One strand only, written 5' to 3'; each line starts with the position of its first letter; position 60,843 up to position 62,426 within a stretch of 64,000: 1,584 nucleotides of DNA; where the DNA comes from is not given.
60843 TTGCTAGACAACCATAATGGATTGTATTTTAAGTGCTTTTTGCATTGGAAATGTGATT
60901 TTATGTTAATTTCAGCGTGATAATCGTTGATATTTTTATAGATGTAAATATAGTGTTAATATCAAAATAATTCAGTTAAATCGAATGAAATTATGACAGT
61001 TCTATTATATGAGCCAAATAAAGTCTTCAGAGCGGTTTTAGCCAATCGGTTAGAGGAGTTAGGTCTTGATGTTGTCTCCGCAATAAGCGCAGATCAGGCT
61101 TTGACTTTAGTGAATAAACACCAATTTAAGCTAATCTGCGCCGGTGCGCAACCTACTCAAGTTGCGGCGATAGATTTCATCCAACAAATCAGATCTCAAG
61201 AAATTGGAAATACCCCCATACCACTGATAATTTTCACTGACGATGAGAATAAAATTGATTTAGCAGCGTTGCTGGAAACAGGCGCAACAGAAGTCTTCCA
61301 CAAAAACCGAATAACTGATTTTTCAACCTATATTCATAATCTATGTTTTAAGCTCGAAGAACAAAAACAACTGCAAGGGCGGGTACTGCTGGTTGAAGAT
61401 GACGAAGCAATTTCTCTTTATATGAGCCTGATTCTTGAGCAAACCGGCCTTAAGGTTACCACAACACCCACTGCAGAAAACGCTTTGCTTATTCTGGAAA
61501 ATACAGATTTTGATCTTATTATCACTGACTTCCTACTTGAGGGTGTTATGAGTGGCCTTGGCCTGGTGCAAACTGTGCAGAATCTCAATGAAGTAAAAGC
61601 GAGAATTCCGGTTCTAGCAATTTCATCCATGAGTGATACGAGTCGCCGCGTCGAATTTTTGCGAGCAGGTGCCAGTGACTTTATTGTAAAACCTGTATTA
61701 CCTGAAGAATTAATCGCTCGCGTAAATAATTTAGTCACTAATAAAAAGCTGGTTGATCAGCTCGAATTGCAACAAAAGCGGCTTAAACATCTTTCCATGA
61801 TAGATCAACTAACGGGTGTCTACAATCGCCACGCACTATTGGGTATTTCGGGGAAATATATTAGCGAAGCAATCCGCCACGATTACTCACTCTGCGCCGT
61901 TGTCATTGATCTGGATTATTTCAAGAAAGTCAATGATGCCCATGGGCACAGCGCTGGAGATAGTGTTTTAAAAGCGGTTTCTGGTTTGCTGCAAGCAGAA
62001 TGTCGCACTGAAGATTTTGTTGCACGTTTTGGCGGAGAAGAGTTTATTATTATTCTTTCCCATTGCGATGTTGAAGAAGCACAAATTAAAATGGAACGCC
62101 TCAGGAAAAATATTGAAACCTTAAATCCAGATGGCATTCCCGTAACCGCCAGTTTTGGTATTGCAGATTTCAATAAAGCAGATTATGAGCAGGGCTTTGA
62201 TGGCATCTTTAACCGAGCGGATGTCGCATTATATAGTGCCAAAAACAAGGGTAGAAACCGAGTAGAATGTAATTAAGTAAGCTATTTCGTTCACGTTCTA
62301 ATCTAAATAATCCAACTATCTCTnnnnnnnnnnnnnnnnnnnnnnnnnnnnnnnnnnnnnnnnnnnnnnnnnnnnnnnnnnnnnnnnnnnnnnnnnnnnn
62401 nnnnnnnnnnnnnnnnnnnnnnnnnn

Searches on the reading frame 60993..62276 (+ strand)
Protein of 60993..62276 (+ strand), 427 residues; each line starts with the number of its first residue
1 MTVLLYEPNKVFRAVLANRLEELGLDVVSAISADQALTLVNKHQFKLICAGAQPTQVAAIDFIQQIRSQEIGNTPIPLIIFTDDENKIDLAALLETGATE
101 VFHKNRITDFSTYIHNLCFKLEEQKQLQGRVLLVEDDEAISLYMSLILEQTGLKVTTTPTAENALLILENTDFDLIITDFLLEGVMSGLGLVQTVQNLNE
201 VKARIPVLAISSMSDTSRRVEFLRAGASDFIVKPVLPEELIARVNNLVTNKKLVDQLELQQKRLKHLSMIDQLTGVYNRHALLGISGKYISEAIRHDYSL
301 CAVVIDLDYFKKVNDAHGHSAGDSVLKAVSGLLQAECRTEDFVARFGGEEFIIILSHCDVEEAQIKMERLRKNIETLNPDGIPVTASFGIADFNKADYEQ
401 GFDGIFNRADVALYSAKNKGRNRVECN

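Call 54: find_encoding_contigs(protein=window:60993-62276:+, flank=10000, max_places=4)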
Protein window:60993-62276:+ (427 aa): 3 contigs read that carry it; 1 place shown.
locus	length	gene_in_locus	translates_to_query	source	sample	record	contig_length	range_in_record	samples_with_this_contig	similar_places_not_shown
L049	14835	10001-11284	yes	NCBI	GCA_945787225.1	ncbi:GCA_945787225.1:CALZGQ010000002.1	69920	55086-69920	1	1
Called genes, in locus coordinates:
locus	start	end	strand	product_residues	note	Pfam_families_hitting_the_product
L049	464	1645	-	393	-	PF00226:DnaJ, PF01556:DnaJ_C, PF00684:DnaJ_CXXCXGXG, PF27439:DnaJ_C_2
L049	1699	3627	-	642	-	PF00012:HSP70, PF06723:MreB_Mbl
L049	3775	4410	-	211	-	PF01025:GrpE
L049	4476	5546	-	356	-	PF01628:HrcA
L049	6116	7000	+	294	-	PF01513:NAD_kinase, PF20143:NAD_kinase_C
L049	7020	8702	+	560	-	PF02463:SMC_N, PF13175:AAA_15 (faint), PF13476:AAA_23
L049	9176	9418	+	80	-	-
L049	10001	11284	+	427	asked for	PF00072:Response_reg, PF00990:GGDEF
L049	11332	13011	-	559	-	PF00849:PseudoU_synth_2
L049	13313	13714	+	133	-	-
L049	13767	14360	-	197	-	PF00571:CBS (faint)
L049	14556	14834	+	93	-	?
